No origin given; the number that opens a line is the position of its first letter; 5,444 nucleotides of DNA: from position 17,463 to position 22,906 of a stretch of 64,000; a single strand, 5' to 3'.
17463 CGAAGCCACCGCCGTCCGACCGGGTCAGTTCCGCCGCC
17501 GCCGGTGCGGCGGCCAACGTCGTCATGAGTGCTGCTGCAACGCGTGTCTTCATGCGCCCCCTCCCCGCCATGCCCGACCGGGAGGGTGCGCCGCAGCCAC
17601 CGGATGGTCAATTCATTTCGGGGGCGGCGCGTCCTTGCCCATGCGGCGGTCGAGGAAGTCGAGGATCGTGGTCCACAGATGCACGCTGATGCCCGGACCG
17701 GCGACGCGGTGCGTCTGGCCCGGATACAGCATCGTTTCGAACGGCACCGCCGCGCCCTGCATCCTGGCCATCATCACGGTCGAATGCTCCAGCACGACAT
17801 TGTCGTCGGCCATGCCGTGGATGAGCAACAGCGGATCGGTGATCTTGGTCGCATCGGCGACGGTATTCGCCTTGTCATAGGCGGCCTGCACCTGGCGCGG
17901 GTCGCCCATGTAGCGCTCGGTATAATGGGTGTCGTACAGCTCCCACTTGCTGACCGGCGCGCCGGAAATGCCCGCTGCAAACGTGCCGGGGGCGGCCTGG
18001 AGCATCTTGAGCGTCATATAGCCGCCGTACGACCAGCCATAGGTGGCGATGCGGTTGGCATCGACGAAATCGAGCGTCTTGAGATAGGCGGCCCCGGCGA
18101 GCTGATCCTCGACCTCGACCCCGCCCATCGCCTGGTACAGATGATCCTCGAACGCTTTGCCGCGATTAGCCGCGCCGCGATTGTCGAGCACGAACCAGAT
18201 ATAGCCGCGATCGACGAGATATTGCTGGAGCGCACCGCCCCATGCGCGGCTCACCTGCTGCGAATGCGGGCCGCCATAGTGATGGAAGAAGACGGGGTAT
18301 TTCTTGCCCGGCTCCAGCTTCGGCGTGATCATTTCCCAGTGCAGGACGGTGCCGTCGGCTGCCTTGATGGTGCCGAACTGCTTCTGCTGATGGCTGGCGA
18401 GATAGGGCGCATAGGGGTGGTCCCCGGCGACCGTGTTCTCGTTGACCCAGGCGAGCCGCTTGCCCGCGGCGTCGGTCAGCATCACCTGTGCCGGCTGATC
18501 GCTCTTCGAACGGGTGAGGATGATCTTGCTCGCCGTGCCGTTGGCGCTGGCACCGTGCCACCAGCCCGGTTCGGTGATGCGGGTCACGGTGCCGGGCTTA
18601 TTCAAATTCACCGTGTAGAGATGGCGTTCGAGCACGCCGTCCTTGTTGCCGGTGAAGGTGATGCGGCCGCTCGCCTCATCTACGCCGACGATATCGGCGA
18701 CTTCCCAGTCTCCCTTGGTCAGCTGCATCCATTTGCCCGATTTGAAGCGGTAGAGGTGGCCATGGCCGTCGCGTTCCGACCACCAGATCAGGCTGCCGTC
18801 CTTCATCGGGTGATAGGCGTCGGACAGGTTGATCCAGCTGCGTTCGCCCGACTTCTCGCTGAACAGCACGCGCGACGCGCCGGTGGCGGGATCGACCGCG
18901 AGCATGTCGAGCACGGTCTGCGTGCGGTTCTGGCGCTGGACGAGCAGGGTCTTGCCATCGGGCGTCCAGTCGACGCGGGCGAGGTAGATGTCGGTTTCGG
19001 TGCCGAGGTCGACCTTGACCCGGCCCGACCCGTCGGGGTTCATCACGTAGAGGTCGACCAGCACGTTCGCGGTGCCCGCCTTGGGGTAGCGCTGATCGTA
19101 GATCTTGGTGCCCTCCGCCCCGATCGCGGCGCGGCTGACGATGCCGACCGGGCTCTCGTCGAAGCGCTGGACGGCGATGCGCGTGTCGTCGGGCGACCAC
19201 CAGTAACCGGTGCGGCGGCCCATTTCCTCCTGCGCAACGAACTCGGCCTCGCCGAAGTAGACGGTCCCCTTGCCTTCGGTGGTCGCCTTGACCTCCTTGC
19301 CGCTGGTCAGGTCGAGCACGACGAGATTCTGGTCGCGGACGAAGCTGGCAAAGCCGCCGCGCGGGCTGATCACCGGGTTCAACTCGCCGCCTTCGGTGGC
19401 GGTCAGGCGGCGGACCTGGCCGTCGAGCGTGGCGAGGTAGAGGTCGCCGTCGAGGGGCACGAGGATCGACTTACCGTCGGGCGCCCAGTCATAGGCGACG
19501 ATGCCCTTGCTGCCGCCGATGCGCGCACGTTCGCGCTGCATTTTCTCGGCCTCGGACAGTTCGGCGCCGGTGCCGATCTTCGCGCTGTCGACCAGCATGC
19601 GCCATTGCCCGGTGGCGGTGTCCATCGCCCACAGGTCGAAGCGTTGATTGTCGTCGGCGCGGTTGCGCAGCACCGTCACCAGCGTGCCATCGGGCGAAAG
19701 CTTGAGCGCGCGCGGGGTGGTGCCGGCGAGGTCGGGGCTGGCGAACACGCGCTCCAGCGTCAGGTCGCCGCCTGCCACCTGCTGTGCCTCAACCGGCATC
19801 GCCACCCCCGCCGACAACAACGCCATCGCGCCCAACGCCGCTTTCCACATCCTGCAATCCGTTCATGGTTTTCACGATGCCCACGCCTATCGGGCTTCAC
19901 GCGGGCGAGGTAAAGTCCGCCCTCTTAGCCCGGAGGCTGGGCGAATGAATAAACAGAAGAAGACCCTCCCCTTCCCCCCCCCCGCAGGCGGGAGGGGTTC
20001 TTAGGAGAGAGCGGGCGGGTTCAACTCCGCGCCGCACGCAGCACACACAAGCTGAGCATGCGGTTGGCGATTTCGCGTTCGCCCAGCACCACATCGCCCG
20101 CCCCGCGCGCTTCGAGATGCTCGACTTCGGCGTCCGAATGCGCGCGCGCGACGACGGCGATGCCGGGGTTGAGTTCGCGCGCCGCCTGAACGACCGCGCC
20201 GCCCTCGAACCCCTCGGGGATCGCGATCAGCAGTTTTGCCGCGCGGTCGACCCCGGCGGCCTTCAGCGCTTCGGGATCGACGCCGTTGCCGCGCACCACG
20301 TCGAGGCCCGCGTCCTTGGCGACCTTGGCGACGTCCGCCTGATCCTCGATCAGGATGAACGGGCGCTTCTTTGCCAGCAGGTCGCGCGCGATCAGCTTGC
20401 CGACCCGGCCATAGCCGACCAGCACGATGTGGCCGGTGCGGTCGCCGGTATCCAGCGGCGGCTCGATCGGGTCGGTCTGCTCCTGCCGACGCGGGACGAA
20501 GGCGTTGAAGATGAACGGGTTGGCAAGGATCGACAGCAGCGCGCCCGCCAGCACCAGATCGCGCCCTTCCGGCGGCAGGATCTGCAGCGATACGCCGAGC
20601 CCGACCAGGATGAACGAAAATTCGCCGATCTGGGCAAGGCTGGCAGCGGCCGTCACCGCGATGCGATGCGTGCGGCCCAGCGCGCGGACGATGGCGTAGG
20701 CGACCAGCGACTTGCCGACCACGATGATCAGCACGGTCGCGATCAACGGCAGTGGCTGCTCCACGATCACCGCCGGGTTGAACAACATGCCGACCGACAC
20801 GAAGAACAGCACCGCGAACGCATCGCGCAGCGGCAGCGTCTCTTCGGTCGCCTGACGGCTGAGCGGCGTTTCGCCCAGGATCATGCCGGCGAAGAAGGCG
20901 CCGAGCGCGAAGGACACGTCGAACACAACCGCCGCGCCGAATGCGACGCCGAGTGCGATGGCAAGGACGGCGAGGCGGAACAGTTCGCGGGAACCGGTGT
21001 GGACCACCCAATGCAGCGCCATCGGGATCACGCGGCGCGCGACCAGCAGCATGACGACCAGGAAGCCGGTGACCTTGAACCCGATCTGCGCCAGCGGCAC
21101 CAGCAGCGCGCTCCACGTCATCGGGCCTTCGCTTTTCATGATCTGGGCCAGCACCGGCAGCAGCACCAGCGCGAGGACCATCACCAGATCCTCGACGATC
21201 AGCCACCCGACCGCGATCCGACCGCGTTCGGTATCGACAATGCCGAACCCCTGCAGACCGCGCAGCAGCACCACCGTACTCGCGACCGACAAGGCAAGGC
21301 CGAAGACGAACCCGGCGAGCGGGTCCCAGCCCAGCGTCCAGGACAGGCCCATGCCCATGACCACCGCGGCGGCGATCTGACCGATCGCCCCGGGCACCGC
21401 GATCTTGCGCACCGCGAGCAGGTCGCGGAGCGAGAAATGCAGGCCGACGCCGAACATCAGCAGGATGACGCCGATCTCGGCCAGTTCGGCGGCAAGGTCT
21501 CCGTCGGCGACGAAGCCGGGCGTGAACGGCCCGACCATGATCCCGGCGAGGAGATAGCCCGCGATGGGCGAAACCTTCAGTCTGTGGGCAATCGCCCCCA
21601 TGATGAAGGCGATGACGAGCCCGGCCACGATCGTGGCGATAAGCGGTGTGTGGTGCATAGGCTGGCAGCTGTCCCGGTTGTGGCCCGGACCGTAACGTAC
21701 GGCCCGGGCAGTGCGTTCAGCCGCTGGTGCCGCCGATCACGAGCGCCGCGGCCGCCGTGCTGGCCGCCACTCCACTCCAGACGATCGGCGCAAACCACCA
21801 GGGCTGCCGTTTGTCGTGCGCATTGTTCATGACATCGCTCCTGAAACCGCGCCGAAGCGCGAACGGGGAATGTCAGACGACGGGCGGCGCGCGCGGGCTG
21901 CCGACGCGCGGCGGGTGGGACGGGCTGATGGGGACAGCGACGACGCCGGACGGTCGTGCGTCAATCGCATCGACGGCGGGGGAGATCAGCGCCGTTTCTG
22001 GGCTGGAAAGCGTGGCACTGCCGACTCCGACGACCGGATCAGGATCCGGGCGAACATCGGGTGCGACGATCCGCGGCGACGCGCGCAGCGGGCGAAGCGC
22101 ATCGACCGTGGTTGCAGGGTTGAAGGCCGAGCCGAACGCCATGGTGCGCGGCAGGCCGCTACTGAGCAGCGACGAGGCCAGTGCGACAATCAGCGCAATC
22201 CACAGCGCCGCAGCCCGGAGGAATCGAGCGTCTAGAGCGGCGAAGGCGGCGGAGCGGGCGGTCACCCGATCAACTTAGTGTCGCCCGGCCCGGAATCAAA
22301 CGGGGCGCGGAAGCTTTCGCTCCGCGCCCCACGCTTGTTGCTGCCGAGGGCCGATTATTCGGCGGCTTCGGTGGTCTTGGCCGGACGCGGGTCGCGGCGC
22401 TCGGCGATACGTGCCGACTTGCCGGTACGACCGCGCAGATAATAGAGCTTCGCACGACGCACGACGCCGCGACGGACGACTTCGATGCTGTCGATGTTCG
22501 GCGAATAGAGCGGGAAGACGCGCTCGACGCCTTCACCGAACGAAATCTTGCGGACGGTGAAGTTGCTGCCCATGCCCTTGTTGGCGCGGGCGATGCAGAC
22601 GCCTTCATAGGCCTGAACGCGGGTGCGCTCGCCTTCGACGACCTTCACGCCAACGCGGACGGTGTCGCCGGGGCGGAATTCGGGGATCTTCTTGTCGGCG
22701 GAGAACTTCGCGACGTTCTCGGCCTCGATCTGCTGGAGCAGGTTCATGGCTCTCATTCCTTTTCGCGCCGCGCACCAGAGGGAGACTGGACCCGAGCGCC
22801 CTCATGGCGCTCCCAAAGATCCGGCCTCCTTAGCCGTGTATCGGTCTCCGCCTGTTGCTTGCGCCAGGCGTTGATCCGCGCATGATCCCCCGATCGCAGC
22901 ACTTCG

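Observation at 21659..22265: Candidate RAPP-type ribosome-arrest leader controlling a CPA2 antiporter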

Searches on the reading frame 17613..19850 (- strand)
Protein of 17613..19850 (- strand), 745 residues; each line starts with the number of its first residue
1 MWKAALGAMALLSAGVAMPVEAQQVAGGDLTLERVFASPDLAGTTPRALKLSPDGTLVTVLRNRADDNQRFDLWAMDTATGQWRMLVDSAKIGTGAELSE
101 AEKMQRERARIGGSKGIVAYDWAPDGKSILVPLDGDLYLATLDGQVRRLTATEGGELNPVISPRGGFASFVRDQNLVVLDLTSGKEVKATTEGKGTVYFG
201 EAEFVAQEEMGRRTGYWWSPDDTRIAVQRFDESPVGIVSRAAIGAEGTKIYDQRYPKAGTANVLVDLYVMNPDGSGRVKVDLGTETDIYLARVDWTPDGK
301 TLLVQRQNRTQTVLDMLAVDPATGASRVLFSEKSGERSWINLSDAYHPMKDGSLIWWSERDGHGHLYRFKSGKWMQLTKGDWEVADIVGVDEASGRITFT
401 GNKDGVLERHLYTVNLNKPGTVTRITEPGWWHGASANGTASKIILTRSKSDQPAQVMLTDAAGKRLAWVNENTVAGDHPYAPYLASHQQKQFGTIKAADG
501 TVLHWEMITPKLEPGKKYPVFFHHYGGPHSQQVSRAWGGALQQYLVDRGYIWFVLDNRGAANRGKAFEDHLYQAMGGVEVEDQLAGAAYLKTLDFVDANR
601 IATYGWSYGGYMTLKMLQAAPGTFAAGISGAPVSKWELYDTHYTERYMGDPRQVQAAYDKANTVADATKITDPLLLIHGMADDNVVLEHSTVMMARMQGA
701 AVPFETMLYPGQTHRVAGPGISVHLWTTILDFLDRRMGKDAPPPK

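Call 4: search_protein_families(library=pfam, proteins=[window:17613-19850:-], max_evalue=1)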
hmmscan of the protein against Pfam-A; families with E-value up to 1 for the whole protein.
window:17613-19850:- (745 aa): 15 families
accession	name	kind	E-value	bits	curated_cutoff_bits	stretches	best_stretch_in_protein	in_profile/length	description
PF00930.27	DPPIV_N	-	8.4e-83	278.4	22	2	159-453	48-353/354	Dipeptidyl peptidase IV (DPP IV) N-terminal region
PF00326.27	Peptidase_S9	-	2.7e-53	181.1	22.6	1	542-739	7-212/213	Prolyl oligopeptidase family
PF02129.25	Peptidase_S15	-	1.2e-09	38.7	23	2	499-644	1-139/262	X-Pro dipeptidyl-peptidase (S15 family)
PF12146.15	Hydrolase_4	-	5.9e-06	26.2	27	2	541-638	23-115/239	Serine aminopeptidase, S33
PF07676.18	PD40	-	2.4e-05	24.6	20.9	0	146-163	1-18/38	WD40-like Beta Propeller Repeat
PF01738.24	DLH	-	5.1e-05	23.4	21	1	545-714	37-186/217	Dienelactone hydrolase family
PF20434.5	BD-FAE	-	0.0015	18.5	26.8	1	645-695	162-213/215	BD-FAE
PF00561.26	Abhydrolase_1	-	0.018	15.1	25.8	1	520-677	3-147/245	alpha/beta hydrolase fold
PF12740.14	PETase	-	0.021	14.7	28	1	582-634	108-159/263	PET hydrolase-like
PF10282.15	Lactonase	-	0.025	14.3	21.7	1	41-94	288-338/344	Lactonase, 7-bladed beta-propeller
PF17189.10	Glyco_hydro_30C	-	0.027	15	22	1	52-76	24-48/65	Glycosyl hydrolase family 30 beta sandwich domain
PF25174.1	Beta-prop_THOC3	-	0.031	13.7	305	0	291-391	92-180/272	THOC3 beta-propeller domain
PF05448.18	AXE1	-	0.044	13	21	1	588-615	165-192/321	Acetyl xylan esterase (AXE1)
PF25369.1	SH3_VIII-1_N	-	0.11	12.3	27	1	374-388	4-18/45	Myosin-1-like, N-terminal SH3 domain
PF07859.19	Abhydrolase_3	-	0.17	12.1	25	0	584-714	53-206/210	alpha/beta hydrolase fold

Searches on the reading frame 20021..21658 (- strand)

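Call 4: search_protein_families(library=pfam, proteins=[window:20021-21658:-], max_evalue=1)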
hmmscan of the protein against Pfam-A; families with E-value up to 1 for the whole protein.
window:20021-21658:- (545 aa): 5 families
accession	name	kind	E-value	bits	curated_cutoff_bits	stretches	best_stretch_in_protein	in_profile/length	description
PF00999.27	Na_H_Exchanger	-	1.2e-49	169.6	26.2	1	15-384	2-369/375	Sodium/hydrogen exchanger, transmembrane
PF02254.24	TrkA_N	-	6.6e-23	81.7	23.8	1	411-524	1-114/116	TrkA-N domain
PF13460.12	NAD_binding_10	-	0.017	15.4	27.2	1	417-480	4-68/184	NAD(P)H-binding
PF00044.30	Gp_dh_N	-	0.032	14.9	31.7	1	411-457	3-50/101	Glyceraldehyde 3-phosphate dehydrogenase, NAD binding domain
PF03435.24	Sacchrp_dh_NADP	-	0.15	12.8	25.1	1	411-472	1-60/129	Saccharopine dehydrogenase NADP binding domain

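Call 44: search_protein_families(library=ncbifam, proteins=[window:20021-21658:-], max_evalue=1)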
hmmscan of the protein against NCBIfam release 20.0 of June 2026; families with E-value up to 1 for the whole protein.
window:20021-21658:- (545 aa): 21 families
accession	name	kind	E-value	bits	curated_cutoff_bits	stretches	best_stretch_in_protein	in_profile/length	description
NF007950.1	PRK10669.1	equivalog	3.7e-201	669.7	700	1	2-537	3-546/547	YbaL family putative K(+) efflux transporter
NF002973.0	PRK03659.1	equivalog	1.4e-65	222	804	1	4-519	4-511/602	glutathione-regulated potassium-efflux system protein KefB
TIGR00932.1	2a37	subfamily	1.3e-60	205.2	238.3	1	14-294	1-275/275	monovalent cation:proton antiporter-2 (CPA2) family protein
NF002924.0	PRK03562.1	equivalog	2.2e-59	201.5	752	1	6-534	7-525/623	glutathione-regulated potassium-efflux system protein KefC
NF045626.1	FeTrans_MagA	equivalog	4.3e-45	154.3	700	1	1-384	3-374/386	iron transporter MagA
NF007039.0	PRK09496.3-2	equivalog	1.7e-07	30.4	293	1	411-480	3-72/446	Trk system potassium transporter TrkA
NF007042.0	PRK09496.3-5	equivalog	4.3e-07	29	467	1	410-514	2-107/466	Trk system potassium transporter TrkA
NF007033.0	PRK09496.1-5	equivalog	1.8e-06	27.3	338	1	410-482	2-74/449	Trk system potassium transporter TrkA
NF007043.0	PRK09496.3-6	equivalog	6.5e-06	25.2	384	1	410-477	2-68/445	Trk system potassium transporter TrkA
NF007032.0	PRK09496.1-4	equivalog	6.9e-06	25.3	309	1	410-485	2-77/457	Trk system potassium transporter TrkA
NF007828.0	PRK10537.1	equivalog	9.4e-06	24.8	425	1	405-535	247-374/403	voltage-gated potassium channel protein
NF007034.0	PRK09496.2-1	subfamily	2.9e-05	23.1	344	1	410-507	2-98/445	Trk system potassium transporter TrkA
NF007041.0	PRK09496.3-4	equivalog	5.7e-05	22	386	1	411-486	3-78/450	Trk system potassium transporter TrkA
NF007030.0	PRK09496.1-1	equivalog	0.00013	20.7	371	1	410-483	2-75/458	Trk system potassium transporter TrkA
NF007031.0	PRK09496.1-2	equivalog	0.00031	19.9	289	1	411-480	3-72/458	Trk system potassium transporter TrkA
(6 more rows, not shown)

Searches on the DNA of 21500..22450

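Call 81: search_rna_families(source=window, start=21500, end=22450, threshold=evalue, max_evalue=1)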
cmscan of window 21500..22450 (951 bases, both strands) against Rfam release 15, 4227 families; matches with E-value up to 1: 0.
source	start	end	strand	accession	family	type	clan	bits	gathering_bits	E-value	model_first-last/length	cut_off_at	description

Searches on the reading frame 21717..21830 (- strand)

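Call 4: search_protein_families(library=pfam, proteins=[window:21717-21830:-], max_evalue=1)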
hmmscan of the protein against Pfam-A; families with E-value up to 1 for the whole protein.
window:21717-21830:- (37 aa): 0 families

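Call 44: search_protein_families(library=ncbifam, proteins=[window:21717-21830:-], max_evalue=1)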
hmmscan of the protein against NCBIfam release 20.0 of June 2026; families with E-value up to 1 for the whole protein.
window:21717-21830:- (37 aa): 2 families
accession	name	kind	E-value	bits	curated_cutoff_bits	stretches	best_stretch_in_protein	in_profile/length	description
NF038083.1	CU044_5270_fam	subfamily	0.022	14.6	100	1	4-32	20-47/284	CU044_5270 family protein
NF050118.1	aa3_CtaJ_Mycob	equivalog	0.12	12.7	43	1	8-28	38-58/80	aa3-type cytochrome oxidase subunit CtaJ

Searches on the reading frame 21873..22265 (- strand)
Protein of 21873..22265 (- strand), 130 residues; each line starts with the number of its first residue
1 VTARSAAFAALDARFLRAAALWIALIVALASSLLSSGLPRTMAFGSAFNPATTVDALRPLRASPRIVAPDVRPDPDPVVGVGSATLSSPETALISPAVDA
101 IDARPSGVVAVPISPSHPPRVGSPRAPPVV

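Call 4: search_protein_families(library=pfam, proteins=[window:21873-22265:-], max_evalue=1)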
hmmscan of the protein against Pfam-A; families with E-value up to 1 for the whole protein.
window:21873-22265:- (130 aa): 0 families

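Call 8: find_homologous_proteins(query=window:21873-22265:-)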
Query window:21873-22265:- (130 aa): 27 proteins with E <= 0.001 among 532 candidates.
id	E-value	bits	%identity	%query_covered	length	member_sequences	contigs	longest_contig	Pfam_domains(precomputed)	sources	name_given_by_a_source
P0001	5.4e-70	251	100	100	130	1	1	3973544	-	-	-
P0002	3.5e-65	236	95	100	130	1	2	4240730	-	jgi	jgi:hypothetical protein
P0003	5.0e-53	196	83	99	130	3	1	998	-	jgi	jgi:hypothetical protein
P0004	3.6e-51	190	78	99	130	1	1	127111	-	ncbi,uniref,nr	ncbi:hypothetical protein [Sphingomonas sp.]|uniref:hypothetical protein n=1 Tax=Sphingomonas sp. Ta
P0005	6.9e-51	189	81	99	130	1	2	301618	-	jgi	jgi:hypothetical protein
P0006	1.8e-50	188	78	99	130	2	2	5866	-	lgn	-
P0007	2.2e-50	188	81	100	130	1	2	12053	-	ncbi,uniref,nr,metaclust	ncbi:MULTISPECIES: hypothetical protein [unclassified Sphingomonas]|uniref:hypothetical protein n=1 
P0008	6.6e-49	183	78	100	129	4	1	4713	-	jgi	jgi:hypothetical protein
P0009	9.8e-49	183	78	99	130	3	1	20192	-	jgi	jgi:hypothetical protein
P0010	1.4e-47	179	79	94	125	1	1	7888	-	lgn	-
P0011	2.1e-46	175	76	94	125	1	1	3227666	-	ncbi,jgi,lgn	jgi:hypothetical protein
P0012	2.1e-45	172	78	94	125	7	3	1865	-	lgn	-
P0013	3.2e-45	171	84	84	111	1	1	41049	-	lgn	-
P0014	1.1e-43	166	75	94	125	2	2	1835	-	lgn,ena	-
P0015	1.0e-42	163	81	84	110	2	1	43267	-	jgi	-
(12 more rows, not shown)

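Call 19: find_related_loci(query=A1, collection=genome_contigs, flank=3000)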
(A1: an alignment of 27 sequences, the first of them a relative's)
Query A1 (130 aa) in genome_contigs; peptide patterns used: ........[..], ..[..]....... (x = any residue, [..] = any of these).
143 stretches matched a pattern; 61 encode a relative of the query (tblastn E <= 1e-3); 61 distinct loci.
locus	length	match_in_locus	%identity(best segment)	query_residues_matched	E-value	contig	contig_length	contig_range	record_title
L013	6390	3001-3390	81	1-130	3e-50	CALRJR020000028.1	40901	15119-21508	MAG: Prosthecochloris vibrioformis isolate JJ-DHS1A4C2-339-2-m1-bin232 genome assembly, contig: JJ-OR15-03-C208, whole g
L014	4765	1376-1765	80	1-130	3e-48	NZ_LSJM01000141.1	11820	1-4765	Sphingomonas sp. CCH9-E2 CCH9-E2_contig153, whole genome shotgun sequence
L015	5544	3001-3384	81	1-129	2e-47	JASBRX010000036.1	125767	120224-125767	MAG: Sphingomonas bacterium isolate BWSM_12 k141_622074, whole genome shotgun sequence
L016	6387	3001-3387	76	1-130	8e-47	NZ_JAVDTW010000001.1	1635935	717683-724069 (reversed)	Sphingomonas sp. BE123 Ga0454517_01, whole genome shotgun sequence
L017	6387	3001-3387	79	1-129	3e-44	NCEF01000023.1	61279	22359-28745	MAG: Sphingomonas sp. 32-66-10 04302015_32_scaffold_404, whole genome shotgun sequence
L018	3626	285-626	47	16-129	3e-22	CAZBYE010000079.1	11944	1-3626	MAG TPA_asm: uncultured Stakelama sp. isolate SRP302447_co2_10 genome assembly, contig: NODE_14949_length_11944_cov_6.51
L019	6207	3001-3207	59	16-84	4e-19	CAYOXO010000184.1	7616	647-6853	MAG TPA_asm: uncultured Stakelama sp. isolate binchicken_co128_194 genome assembly, contig: NODE_9284_length_7616_cov_5.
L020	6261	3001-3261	66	1-88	3e-18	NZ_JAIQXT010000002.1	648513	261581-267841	Sphingomonas sp. R647 scaffold2, whole genome shotgun sequence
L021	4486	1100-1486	82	1-129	1e-51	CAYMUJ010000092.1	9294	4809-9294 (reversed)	MAG TPA_asm: uncultured Stakelama sp. isolate binchicken_co214_202 genome assembly, contig: NODE_9302_length_9294_cov_35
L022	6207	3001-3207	58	16-84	1e-17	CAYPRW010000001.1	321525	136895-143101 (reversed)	MAG TPA_asm: uncultured Stakelama sp. isolate SRP237561_co1_387 genome assembly, contig: NODE_19_length_321525_cov_41.13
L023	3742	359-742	51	1-129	2e-17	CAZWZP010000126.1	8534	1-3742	MAG TPA_asm: uncultured Stakelama sp. isolate SRP290908_co2_29 genome assembly, contig: NODE_12446_length_8534_cov_6.603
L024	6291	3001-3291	47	16-112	3e-17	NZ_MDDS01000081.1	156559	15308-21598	Sphingomonas turrisvirgatae strain MCT13 MCT13_NODE_8_length_156559_cov_28.5368_ID_4061, whole genome shotgun sequence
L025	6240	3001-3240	66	9-88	6e-17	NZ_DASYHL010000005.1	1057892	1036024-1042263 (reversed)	MAG: Sphingomonas sp. isolate SMAG_U4239 k141_37109, whole genome shotgun sequence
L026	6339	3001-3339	53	16-128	6e-17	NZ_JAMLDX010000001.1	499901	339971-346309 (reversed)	Sphingomonas tagetis strain MG17 contig1, whole genome shotgun sequence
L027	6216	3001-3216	71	9-80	2e-16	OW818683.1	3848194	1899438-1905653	metagenome genome assembly, chromosome: 1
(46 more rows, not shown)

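Call 44: search_protein_families(library=ncbifam, proteins=[window:21873-22265:-], max_evalue=1)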
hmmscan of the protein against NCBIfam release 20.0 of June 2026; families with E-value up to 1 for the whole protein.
window:21873-22265:- (130 aa): 0 families

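Call 63: find_homologous_proteins(query=A8, max_evalue=0.01)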
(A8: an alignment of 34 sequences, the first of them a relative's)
Query A8 (34 sequences) (45 aa, profile of the alignment): 101 proteins with E <= 0.01 among 8000 candidates.
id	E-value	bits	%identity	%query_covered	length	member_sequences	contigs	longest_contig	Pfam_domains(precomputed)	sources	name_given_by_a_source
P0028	1.6e-15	74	41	71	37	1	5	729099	-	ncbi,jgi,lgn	jgi:hypothetical protein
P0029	2.5e-15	73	73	24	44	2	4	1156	-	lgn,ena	-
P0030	6.4e-15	72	67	27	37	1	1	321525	-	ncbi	-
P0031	1.1e-14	71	62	29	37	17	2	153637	-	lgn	-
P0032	1.2e-14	71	82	87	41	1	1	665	-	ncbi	-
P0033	1.4e-14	71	61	51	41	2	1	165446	-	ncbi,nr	ncbi:hypothetical protein [Sphingobium sp.]|nr:hypothetical protein [Sphingobium sp.]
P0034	2.1e-14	70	90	22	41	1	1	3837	-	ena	-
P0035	2.5e-14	70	82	24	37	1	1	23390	-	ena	-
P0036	3.7e-14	70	75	27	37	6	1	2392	-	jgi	jgi:hypothetical protein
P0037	3.9e-14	70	86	64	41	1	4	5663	-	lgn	-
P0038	4.5e-14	69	75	27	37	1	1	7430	-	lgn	-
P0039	5.1e-14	69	89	20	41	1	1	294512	-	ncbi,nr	ncbi:hypothetical protein [Sphingobium sp. S8]|nr:hypothetical protein [Sphingobium sp. S8]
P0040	5.3e-14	69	67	27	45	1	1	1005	-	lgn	-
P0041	5.4e-14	69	86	16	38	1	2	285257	-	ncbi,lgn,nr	ncbi:hypothetical protein FHS51_000636 [Sphingobium wenxiniae]|nr:hypothetical protein [Sphingobium 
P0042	6.0e-14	69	64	31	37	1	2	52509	-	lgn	-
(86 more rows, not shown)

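Call 73: search_protein_representatives(alignment_id=A6)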
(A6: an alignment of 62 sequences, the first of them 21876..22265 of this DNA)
Query: 62 sequences, 129 profile positions. Proteins with E-value up to 0.001 (for the whole library): 402; up to 1e-10: 190; up to 1e-30: 6. The best 150 are listed.
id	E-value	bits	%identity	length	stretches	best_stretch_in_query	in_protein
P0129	2.3e-35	138.3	-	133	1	2-128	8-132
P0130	3.7e-34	134.3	-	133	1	1-128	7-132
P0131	4.6e-33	130.8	-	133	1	2-128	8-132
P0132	1.2e-32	129.5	-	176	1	2-127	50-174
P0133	1.0e-31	126.4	-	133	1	3-128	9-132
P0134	1.5e-31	125.9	-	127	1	3-128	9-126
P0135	1.3e-30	122.9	-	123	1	5-128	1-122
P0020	4.2e-30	121.2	-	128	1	5-128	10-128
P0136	5.9e-30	120.8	-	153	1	3-126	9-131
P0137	1.1e-29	119.9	-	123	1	5-128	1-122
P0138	2.1e-29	119.0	-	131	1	6-128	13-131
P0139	2.6e-29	118.7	-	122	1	5-128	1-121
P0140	1.4e-28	116.3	-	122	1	6-128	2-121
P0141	1.5e-28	116.2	-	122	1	5-128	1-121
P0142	3.0e-28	115.2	-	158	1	2-128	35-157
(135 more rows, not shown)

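Call 84: predict_structure(alignment_id=A6)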
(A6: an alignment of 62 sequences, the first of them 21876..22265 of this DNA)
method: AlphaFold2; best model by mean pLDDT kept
length: 130 residues; sequences in the alignment: 62
mean_pLDDT: 63.6   pTM: 0.30
mean pLDDT of the five models: 63.6, 62.9, 61.8, 61.1, 61.0
residues with pLDDT >= 90: 18; 70-90: 18; 50-70: 61; < 50: 33
segments of 3 or more residues with pLDDT < 50: 56-59, 80-94, 96-98, 100-105
pLDDT, mean of each block of 10 residues (from residue 1): 70 90 97 80 54 50 55 62 45 48 49 59 66
secondary structure, 60 per line:
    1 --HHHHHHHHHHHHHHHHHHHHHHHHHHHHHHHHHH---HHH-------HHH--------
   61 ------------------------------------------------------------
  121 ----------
elements in order: H3-36

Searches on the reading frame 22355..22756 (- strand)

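Call 4: search_protein_families(library=pfam, proteins=[window:22355-22756:-], max_evalue=1)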
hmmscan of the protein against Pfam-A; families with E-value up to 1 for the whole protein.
window:22355-22756:- (133 aa): 2 families
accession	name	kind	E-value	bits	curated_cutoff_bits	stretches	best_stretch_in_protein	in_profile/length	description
PF01245.26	Ribosomal_L19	-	3e-48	162.8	22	1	7-120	3-111/111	Ribosomal protein L19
PF02211.21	NHase_beta_C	-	0.22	12.4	27.7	0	22-50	7-34/98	Nitrile hydratase beta subunit, C-terminal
